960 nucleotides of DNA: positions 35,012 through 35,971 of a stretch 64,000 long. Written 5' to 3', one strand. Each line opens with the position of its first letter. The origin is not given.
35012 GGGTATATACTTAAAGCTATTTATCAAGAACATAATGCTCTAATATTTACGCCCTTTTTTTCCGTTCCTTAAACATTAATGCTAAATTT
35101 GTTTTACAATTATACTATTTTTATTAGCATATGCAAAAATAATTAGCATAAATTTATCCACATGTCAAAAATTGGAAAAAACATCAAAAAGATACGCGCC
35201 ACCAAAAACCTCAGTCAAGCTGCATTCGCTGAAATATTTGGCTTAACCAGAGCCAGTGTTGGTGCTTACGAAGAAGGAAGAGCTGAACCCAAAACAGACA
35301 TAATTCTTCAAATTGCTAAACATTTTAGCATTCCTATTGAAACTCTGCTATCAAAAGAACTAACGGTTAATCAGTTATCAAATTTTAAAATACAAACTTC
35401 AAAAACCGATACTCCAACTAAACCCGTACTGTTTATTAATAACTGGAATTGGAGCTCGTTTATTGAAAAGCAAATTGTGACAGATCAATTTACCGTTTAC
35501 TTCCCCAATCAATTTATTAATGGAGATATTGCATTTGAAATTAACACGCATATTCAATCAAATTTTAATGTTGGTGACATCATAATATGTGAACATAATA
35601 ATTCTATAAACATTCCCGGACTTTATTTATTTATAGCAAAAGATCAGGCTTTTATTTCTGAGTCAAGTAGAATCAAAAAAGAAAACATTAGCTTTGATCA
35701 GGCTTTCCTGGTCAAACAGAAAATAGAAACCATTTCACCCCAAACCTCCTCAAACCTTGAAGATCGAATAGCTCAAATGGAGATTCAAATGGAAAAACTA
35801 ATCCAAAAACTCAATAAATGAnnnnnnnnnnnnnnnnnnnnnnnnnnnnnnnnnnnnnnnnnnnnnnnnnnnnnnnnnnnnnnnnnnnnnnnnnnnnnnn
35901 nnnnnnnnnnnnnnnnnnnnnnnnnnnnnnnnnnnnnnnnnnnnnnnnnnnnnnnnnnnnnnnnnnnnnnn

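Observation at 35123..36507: XRE-HTH regulator translationally coupled to a PLD-family (HKD) nuclease, with operator-like repeats upstream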

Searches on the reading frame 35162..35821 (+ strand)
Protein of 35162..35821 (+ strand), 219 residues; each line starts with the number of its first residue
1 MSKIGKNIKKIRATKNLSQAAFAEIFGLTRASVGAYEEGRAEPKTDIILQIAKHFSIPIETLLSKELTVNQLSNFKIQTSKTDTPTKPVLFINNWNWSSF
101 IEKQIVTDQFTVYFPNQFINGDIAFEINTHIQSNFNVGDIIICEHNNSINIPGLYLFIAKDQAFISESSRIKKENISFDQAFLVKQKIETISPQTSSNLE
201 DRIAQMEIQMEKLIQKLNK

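Call 3: search_protein_families(library=pfam, proteins=[window:35162-35821:+], max_evalue=0.01)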
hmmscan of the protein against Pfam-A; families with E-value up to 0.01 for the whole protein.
window:35162-35821:+ (219 aa): 6 families
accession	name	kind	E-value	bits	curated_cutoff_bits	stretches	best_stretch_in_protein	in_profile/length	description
PF01381.28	HTH_3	-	5.2e-11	42.8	23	1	8-61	1-54/55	Helix-turn-helix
PF12844.13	HTH_19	-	3e-09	37.1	30.2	1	5-66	1-62/64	Helix-turn-helix domain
PF13443.12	HTH_26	-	9.3e-06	26.3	22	1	7-64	1-59/63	Cro/C1-type HTH DNA-binding domain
PF13560.12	HTH_31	-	4.9e-05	24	27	1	9-55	7-54/64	Helix-turn-helix domain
PF15731.11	MqsA_antitoxin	-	0.001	19.6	30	1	5-48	71-114/131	Antitoxin component of bacterial toxin-antitoxin system, MqsA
PF22495.2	HTH_92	-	0.0091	15.7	27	0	10-44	2-36/45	RsaL-like HTH domain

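Call 4: search_protein_families(library=padloc, proteins=[window:35162-35821:+], max_evalue=0.01)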
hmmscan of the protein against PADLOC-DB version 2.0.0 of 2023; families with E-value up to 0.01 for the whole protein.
window:35162-35821:+ (219 aa): 19 families
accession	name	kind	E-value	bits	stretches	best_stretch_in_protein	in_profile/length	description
PDLC02926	HTH_VI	-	2.2e-12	45.1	1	3-71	1-69/92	-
PDLC03947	RmrA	-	1.4e-08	32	1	4-72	12-79/383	-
PDLC03952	RmrA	-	3.1e-08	30.9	1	6-68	25-87/395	-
PDLC03945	RmrA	-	2.1e-07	28.5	1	4-73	3-74/394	-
PDLC03954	RmrA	-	2.4e-07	28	1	5-89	12-95/380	-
PDLC03951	RmrA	-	1e-06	26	1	6-75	11-81/400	-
PDLC03949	RmrA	-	2.7e-06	24.5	1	8-68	7-67/363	-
PDLC03665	Control_protein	-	2.9e-06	25.5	1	4-64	9-70/77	control protein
PDLC03944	RmrA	-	7.2e-06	23.3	1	5-69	8-73/384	-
PDLC04142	capH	-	2.2e-05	23.5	1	2-65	5-68/103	capH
PDLC03948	RmrA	-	3.5e-05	20.9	1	8-74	13-79/397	-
PDLC03664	Control_protein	-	4.2e-05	21.9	1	2-56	12-66/74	control protein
PDLC03671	Control_protein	-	4.6e-05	21.6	1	5-64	16-75/84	control protein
PDLC03666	Control_protein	-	0.0001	20.7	1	3-40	6-43/77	control protein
PDLC03955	RmrA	-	0.00049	17.4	1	12-61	29-78/371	-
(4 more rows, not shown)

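Call 5: search_protein_families(library=ncbifam, proteins=[window:35162-35821:+], max_evalue=0.01)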
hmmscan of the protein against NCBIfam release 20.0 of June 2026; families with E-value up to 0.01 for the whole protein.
window:35162-35821:+ (219 aa): 9 families
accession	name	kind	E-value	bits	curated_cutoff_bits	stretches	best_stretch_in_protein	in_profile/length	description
NF041951.1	phage_RstR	subfamily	2.3e-13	50.4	80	1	3-81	2-80/108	RstR family transcriptional repressor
NF041575.1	antitoxPezA_Strep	equivalog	7.6e-10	39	290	1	4-76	2-74/158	type II toxin-antitoxin system antitoxin PezA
NF047948.1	male_kill_WMK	equivalog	2.3e-09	37.2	300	1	2-68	161-227/300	WO male-killing family protein Wmk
TIGR03830.1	CxxCG_CxxCG_HTH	subfamily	2.5e-07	30.5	61.8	1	4-45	66-107/127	type II TA system antitoxin MqsA family protein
NF052239.1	antitox_spr1629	equivalog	3.1e-07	29.8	335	1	4-70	3-69/377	spr1629 family repressor/antitoxin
NF003162.0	PRK04140.1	equivalog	6.4e-07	28.7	263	1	5-61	128-184/317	transcriptional regulator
TIGR03070.1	couple_hipB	subfamily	2.6e-06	27.3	71.65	1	3-55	2-54/58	type II toxin-antitoxin system Y4mF family antitoxin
NF007408.0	PRK09943.1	equivalog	9.5e-05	22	211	1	4-66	8-70/185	HTH-type transcriptional regulator PuuR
NF010465.0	PRK13890.1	equivalog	0.0029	17.7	96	1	7-80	9-83/121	conjugal transfer protein TrbA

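Call 24: find_homologous_proteins(query=window:35162-35821:+)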
Query window:35162-35821:+ (219 aa): 599 proteins with E <= 0.001 among 819 candidates; the best 120 are listed.
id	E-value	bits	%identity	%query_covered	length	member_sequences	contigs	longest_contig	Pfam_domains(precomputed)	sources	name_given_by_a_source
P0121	5.4e-134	462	98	100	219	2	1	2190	PF12844.14,PF01381.29,PF13443.13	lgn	-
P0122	4.0e-71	257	58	100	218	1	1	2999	PF12844.14,PF01381.29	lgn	-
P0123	1.2e-63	232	50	99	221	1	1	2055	PF12844.14,PF01381.29,PF13560.13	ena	-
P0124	1.6e-63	232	51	99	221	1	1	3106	PF12844.14,PF01381.29,PF13560.13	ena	-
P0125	4.7e-62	227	50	100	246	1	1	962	PF12844.14,PF01381.29,PF13560.13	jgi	jgi:transcriptional regulator with XRE-family HTH domain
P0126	1.0e-61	226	49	100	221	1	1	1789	PF12844.14,PF01381.29,PF13560.13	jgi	-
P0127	4.0e-60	221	50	100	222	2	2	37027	PF12844.14,PF01381.29,PF13560.13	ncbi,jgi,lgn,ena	-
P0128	1.8e-58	216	50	100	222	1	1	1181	PF12844.14,PF01381.29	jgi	jgi:transcriptional regulator with XRE-family HTH domain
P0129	7.4e-58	214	50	100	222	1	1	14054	PF12844.14,PF01381.29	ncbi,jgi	jgi:transcriptional regulator with XRE-family HTH domain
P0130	1.0e-57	213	50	100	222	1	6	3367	PF12844.14,PF01381.29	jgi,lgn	jgi:transcriptional regulator with XRE-family HTH domain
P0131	1.0e-56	210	50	100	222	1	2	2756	PF12844.14,PF01381.29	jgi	-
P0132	2.4e-56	209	50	96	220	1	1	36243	PF12844.14,PF01381.29,PF13560.13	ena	-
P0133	5.5e-55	204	49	100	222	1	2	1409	PF12844.14,PF01381.29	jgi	-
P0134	8.8e-55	204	47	99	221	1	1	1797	PF12844.14,PF01381.29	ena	-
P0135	1.1e-54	203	46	100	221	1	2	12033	PF12844.14,PF01381.29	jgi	jgi:DNA-binding XRE family transcriptional regulator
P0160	1.0e-24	105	49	50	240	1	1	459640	PF12844.14,PF01381.29,PF13560.13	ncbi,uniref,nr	ncbi:helix-turn-helix transcriptional regulator [Kordia sp. YSTF-M3]|uniref:Helix-turn-helix transcr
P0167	2.2e-24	104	44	65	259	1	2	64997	PF12844.14,PF00717.29,PF01381.29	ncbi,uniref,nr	ncbi:LexA family transcriptional regulator [Fulvivirga sp. M361]|uniref:XRE family transcriptional r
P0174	3.8e-24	104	32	100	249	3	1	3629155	PF12844.14,PF01381.29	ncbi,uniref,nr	ncbi:helix-turn-helix transcriptional regulator [Persicobacter diffluens]|uniref:HTH cro/C1-type dom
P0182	5.4e-24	103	34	100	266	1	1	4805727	PF12844.14,PF01381.29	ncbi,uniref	ncbi:helix-turn-helix domain-containing protein [Pontibacter sp. MBLB2868]|uniref:helix-turn-helix d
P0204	3.9e-23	100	43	71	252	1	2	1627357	PF12844.14,PF01381.29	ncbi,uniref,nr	ncbi:helix-turn-helix domain-containing protein [Galbibacter mesophilus]|uniref:helix-turn-helix dom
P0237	1.3e-22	99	68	35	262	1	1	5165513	PF12844.14,PF00717.29,PF01381.29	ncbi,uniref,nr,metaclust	ncbi:helix-turn-helix domain-containing protein [Rufibacter tibetensis]|uniref:helix-turn-helix doma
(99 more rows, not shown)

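Call 28: find_encoding_contigs(protein=P0167, flank=7000, max_places=1)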
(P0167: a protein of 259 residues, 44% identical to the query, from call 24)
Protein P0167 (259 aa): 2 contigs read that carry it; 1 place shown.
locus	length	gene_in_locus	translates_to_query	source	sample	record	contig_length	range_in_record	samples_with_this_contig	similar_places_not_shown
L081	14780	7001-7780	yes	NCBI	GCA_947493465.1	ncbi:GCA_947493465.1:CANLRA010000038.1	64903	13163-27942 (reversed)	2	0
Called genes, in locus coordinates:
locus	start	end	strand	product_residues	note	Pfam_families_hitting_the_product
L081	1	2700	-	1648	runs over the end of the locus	PF12458:DUF3686, PF25472:DUF7902, PF05496:RuvB_N (faint), PF00004:AAA (weak), PF07728:AAA_5 (faint)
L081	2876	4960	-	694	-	-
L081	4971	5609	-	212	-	-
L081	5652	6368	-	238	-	PF04012:PspA_IM30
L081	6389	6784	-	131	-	PF10722:YbjN (weak), PF22550:CesT_Tir_1, PF05932:CesT (weak)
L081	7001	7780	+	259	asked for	PF01381:HTH_3, PF12844:HTH_19, PF00717:Peptidase_S24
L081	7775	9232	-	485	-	PF13396:PLDc_N, PF13091:PLDc_2, PF00614:PLDc (weak), PF13091:PLDc_2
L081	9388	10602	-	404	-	PF00817:IMS, PF21999:IMS_HHH_1 (weak), PF11799:IMS_C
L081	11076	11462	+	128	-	-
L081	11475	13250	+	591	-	PF01590:GAF, PF13185:GAF_2, PF00989:PAS (weak), PF08447:PAS_3, PF13426:PAS_9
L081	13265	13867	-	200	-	PF13424:TPR_12 (weak), PF13432:TPR_16, PF13371:TPR_9, PF13414:TPR_11 (weak), PF14559:TPR_19 (weak), PF00515:TPR_1, PF07719:TPR_2, PF13414:TPR_11, +9 more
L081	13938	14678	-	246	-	PF12146:Hydrolase_4 (weak)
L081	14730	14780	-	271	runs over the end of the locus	PF11306:DUF3108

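Call 29: find_encoding_contigs(protein=P0237, flank=7000, max_places=1)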
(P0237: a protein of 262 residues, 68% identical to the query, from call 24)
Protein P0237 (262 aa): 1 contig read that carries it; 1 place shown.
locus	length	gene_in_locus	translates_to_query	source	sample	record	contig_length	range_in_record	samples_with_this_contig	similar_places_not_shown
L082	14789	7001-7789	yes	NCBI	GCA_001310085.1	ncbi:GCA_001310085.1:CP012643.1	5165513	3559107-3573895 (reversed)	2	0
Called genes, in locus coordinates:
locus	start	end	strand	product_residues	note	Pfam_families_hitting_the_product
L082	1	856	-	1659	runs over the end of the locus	PF12458:DUF3686, PF25472:DUF7902, PF00004:AAA (weak)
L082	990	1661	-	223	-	-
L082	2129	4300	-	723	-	-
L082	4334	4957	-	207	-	-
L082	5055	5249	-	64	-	-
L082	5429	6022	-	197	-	PF04012:PspA_IM30 (weak)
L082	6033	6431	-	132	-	PF22550:CesT_Tir_1, PF10722:YbjN (weak)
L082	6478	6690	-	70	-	-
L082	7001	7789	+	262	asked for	PF01381:HTH_3, PF12844:HTH_19, PF00717:Peptidase_S24 (weak)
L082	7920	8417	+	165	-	PF13091:PLDc_2, PF00614:PLDc (faint), PF07894:SACK1 (weak)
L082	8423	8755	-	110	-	-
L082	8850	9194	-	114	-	-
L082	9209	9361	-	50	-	-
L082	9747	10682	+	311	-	PF01112:Asparaginase_2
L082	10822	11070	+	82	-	-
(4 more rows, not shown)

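Call 30: find_encoding_contigs(protein=P0160, flank=7000, max_places=1)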
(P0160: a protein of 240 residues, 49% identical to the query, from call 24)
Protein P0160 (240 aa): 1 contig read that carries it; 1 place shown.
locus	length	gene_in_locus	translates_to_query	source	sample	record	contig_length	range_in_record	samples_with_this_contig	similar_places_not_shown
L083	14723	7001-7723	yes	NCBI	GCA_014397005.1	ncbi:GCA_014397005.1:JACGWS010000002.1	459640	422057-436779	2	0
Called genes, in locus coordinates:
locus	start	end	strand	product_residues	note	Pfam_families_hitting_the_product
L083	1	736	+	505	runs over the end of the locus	PF13450:NAD_binding_8 (weak)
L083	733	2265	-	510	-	PF01564:Spermine_synth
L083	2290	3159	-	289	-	PF03994:DUF350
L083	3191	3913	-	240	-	-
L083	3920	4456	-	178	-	PF13785:DUF4178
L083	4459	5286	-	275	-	PF00520:Ion_trans, PF07885:Ion_trans_2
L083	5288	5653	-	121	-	PF02675:AdoMet_dc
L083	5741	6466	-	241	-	PF04012:PspA_IM30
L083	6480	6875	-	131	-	PF22550:CesT_Tir_1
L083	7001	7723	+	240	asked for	PF01381:HTH_3, PF12844:HTH_19, PF13560:HTH_31 (weak)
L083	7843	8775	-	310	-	PF08545:ACP_syn_III, PF08541:ACP_syn_III_C (weak)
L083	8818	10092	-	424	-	PF07075:NamZ_N, PF20732:NamZ_C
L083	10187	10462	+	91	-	PF00550:PP-binding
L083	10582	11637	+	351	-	-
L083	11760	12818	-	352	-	PF04230:PS_pyruv_trans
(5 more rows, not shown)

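Call 31: find_encoding_contigs(protein=P0204, flank=7000, max_places=1)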
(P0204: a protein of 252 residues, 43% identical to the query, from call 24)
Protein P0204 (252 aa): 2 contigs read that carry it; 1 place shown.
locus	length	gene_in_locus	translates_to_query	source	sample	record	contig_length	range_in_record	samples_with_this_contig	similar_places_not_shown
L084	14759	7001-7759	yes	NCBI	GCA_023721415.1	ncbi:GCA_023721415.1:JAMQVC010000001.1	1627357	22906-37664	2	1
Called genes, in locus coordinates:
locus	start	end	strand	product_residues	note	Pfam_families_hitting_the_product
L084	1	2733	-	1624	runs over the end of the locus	PF12458:DUF3686, PF13401:AAA_22 (faint), PF25472:DUF7902, PF00004:AAA (weak)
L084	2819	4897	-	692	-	PF01145:Band_7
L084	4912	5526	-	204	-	-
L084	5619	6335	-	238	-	PF04012:PspA_IM30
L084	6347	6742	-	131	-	PF22550:CesT_Tir_1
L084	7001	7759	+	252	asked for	PF01381:HTH_3, PF12844:HTH_19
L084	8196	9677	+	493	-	PF03553:Na_H_antiporter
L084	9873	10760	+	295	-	PF00071:Ras (weak), PF00350:Dynamin_N (faint), PF01926:MMR_HSR1, PF02421:FeoB_N, PF03193:RsgA_GTPase (faint), PF10662:PduV-EutP (faint), PF00009:GTP_EFTU (weak), PF07650:KH_2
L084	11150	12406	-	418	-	PF04932:Wzy_C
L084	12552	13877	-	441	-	PF07690:MFS_1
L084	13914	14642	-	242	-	PF00072:Response_reg, PF04397:LytTR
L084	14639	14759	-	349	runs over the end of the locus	PF06580:His_kinase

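Call 33: find_encoding_contigs(protein=P0174, flank=7000, max_places=1)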
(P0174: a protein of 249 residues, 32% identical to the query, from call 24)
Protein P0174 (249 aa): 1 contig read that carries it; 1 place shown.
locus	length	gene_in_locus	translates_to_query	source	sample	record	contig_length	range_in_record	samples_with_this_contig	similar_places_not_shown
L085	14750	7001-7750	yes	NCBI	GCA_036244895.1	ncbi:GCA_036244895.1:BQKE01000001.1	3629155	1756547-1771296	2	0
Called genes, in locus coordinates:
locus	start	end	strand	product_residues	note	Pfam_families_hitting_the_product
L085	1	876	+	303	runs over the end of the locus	-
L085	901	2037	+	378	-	PF02568:ThiI, PF03054:tRNA_Me_trans (weak), PF18297:NFACT-R_2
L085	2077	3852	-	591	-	PF02469:Fasciclin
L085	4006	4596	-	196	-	PF00364:Biotin_lipoyl (faint), PF25919:BSH_CusB (faint)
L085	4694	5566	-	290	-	PF21088:MS_channel_1st, PF00924:MS_channel_2nd, PF21082:MS_channel_3rd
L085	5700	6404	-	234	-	PF04012:PspA_IM30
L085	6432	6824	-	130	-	PF10722:YbjN (weak), PF22550:CesT_Tir_1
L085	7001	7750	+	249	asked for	PF01381:HTH_3, PF12844:HTH_19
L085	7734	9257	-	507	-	PF01266:DAO (weak), PF01593:Amino_oxidase (weak), PF13450:NAD_binding_8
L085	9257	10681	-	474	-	PF01564:Spermine_synth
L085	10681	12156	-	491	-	PF17767:NAPRTase_N, PF04095:NAPRTase, PF17956:NAPRTase_C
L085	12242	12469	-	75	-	PF13459:Fer4_15, PF13370:Fer4_13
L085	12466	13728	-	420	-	PF01136:Peptidase_U32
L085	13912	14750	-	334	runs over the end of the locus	PF02445:NadA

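Call 34: find_encoding_contigs(protein=P0182, flank=7000, max_places=1)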
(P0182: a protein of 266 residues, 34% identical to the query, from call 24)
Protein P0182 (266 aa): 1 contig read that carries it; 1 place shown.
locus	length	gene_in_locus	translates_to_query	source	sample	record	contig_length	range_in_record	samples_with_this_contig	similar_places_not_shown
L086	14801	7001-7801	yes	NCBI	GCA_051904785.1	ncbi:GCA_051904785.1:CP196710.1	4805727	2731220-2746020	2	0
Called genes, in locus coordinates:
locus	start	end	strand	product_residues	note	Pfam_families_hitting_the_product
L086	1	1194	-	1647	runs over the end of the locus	PF12458:DUF3686, PF25472:DUF7902, PF00004:AAA (weak)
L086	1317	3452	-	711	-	-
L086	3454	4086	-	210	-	-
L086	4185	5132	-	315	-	-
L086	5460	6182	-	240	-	PF04012:PspA_IM30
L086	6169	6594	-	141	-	PF22550:CesT_Tir_1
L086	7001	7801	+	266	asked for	PF01381:HTH_3, PF12844:HTH_19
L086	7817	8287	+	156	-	PF13091:PLDc_2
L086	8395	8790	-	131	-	-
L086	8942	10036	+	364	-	PF00903:Glyoxalase, PF13669:Glyoxalase_4, PF14696:Glyoxalase_5, PF00903:Glyoxalase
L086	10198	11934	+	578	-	PF02878:PGM_PMM_I, PF02879:PGM_PMM_II, PF02880:PGM_PMM_III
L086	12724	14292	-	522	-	PF00772:DnaB, PF13481:AAA_25, PF03796:DnaB_C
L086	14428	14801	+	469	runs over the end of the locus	PF01225:Mur_ligase, PF08245:Mur_ligase_M, PF02875:Mur_ligase_C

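Call 35: find_related_loci(query=A2, collection=metagenome_contigs, flank=5000)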
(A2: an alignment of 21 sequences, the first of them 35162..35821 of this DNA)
Query A2 (219 aa) in metagenome_contigs; peptide patterns used: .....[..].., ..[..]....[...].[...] (x = any residue, [..] = any of these).
600 stretches matched a pattern (row limit reached: there are more); 434 encode a relative of the query (tblastn E <= 1e-3); the best 80 are kept; 80 distinct loci.
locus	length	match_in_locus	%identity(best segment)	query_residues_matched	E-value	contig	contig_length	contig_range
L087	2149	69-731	50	1-218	2e-66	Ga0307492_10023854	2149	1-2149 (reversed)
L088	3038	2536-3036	54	1-163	4e-50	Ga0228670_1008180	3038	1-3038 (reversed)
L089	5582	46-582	46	35-210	1e-44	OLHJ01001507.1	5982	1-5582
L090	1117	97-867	34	1-219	2e-39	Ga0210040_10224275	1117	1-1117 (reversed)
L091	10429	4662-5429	35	1-218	3e-32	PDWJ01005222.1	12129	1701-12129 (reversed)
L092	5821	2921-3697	33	1-218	3e-32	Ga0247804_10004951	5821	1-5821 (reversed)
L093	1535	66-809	34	5-217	4e-32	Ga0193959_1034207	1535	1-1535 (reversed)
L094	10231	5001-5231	68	1-77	4e-31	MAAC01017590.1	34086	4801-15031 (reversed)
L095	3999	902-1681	32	1-217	6e-31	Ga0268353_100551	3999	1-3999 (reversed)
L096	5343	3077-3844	36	1-218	1e-30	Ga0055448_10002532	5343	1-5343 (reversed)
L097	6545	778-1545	36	1-218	1e-30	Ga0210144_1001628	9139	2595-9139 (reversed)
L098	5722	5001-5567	41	1-165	2e-30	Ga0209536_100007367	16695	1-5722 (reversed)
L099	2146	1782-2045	58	1-88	5e-30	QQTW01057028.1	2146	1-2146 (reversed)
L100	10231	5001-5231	68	1-77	6e-30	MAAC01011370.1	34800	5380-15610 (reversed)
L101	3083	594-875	59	1-93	5e-30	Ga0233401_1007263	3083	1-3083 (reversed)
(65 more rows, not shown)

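Call 47: predict_structure(alignment_id=A2)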
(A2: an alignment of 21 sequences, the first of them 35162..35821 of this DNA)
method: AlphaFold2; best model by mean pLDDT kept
length: 219 residues; sequences in the alignment: 21
mean_pLDDT: 87.2   pTM: 0.50
mean pLDDT of the five models: 87.2, 87.0, 86.0, 85.6, 84.9
residues with pLDDT >= 90: 128; 70-90: 68; 50-70: 18; < 50: 5
segments of 3 or more residues with pLDDT < 50: 193-196
pLDDT, mean of each block of 10 residues (from residue 1): 92 93 94 95 92 88 88 63 77 93 86 89 95 94 91 93 92 87 93 56 81 84
secondary structure, 60 per line:
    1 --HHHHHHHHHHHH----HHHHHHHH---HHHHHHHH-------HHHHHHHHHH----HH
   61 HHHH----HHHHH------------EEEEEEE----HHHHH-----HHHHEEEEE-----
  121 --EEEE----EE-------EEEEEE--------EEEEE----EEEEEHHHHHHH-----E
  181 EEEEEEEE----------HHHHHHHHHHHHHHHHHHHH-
elements in order: H3-14 H19-26 H30-37 H45-54 H59-64 H69-73 E86-92 H97-101 H107-110 E111-115 E123-126 E140-145 E154-158 E163-167 H168-174 E180-188 H199-218

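Call 50: fold_search(model_id=the predicted structure, library=pdb)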
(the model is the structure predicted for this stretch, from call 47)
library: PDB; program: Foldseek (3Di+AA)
matches with E <= 10: 595; with E <= 0.001: 2
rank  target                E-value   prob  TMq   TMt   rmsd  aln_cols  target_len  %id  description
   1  7jvt_C                3.5e-04  1.00  0.25  0.28  14.6       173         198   16  Crystal structure of a lambda-186 hybrid repressor (released 2021-09-08)
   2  7jvt_D                5.6e-04  1.00  0.25  0.27  13.4       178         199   15  Crystal structure of a lambda-186 hybrid repressor (released 2021-09-08)
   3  2fjr_A                1.3e-03  0.99  0.24  0.28  15.3       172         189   15  Crystal Structure of Bacteriophage 186 (released 2006-06-13)
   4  9k3w_B                2.0e-03  1.00  0.24  0.78   1.0        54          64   33  Crystal structure of putative transcription regulator (dr_2454) from Deinococcus radiodurans (released 2025-10-22)
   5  2b5a_B                2.1e-03  1.00  0.26  0.68   4.2        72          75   28  C.BclI, Control Element of the BclI Restriction-Modification System (released 2006-01-03)
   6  3jxb_C                2.5e-03  1.00  0.27  0.80   1.4        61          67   23  Crystal structure of the P22 c2 repressor protein in complex with synthetic operator 9C (released 2010-01-19)
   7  2b5a_A                2.5e-03  1.00  0.25  0.65   4.2        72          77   28  C.BclI, Control Element of the BclI Restriction-Modification System (released 2006-01-03)
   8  4wt4_B                2.5e-03  1.00  0.30  0.42   7.3       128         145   11  The C-terminal domain of Rubisco Accumulation Factor 1 from Arabidopsis thaliana, crystal form I (released 2015-07-22)
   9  7t8i_A                2.7e-03  1.00  0.27  0.83   1.8        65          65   28  Crystal structure of the ImmR transcriptional regulator DNA-binding domain of Bacillus subtilis (released 2022-03-16)
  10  9k3w_A                3.6e-03  1.00  0.24  0.79   1.1        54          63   33  Crystal structure of putative transcription regulator (dr_2454) from Deinococcus radiodurans (released 2025-10-22)
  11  4wt4_C                4.1e-03  1.00  0.31  0.43   6.0       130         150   11  The C-terminal domain of Rubisco Accumulation Factor 1 from Arabidopsis thaliana, crystal form I (released 2015-07-22)
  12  3u3w_A                4.4e-03  1.00  0.27  0.21   3.9        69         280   30  Crystal Structure of Bacillus thuringiensis PlcR in complex with the peptide PapR7 and DNA (released 2013-01-09)
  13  4wt4_D                4.4e-03  1.00  0.32  0.45   5.9       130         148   12  The C-terminal domain of Rubisco Accumulation Factor 1 from Arabidopsis thaliana, crystal form I (released 2015-07-22)
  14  4wt4_A                4.9e-03  0.99  0.28  0.39   8.6       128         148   10  The C-terminal domain of Rubisco Accumulation Factor 1 from Arabidopsis thaliana, crystal form I (released 2015-07-22)
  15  1y9q                  4.9e-03  0.87  0.22  0.27  21.0       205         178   12  Crystal Structure of HTH_3 family Transcriptional Regulator from Vibrio cholerae (released 2005-01-04)
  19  1adr_MODEL_1_A        7.1e-03  1.00  0.28  0.74   1.8        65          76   23  DETERMINATION OF THE NUCLEAR MAGNETIC RESONANCE STRUCTURE OF THE DNA-BINDING DOMAIN OF THE P22 C2 REPRESSOR (1 (released 1994-01-31)
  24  3jxb_D                9.5e-03  1.00  0.27  0.83   1.4        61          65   23  Crystal structure of the P22 c2 repressor protein in complex with synthetic operator 9C (released 2010-01-19)
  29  2r1j_L                1.3e-02  1.00  0.27  0.82   1.4        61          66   23  Crystal Structure of the P22 c2 Repressor protein in complex with the synthetic operator 9T (released 2008-04-29)
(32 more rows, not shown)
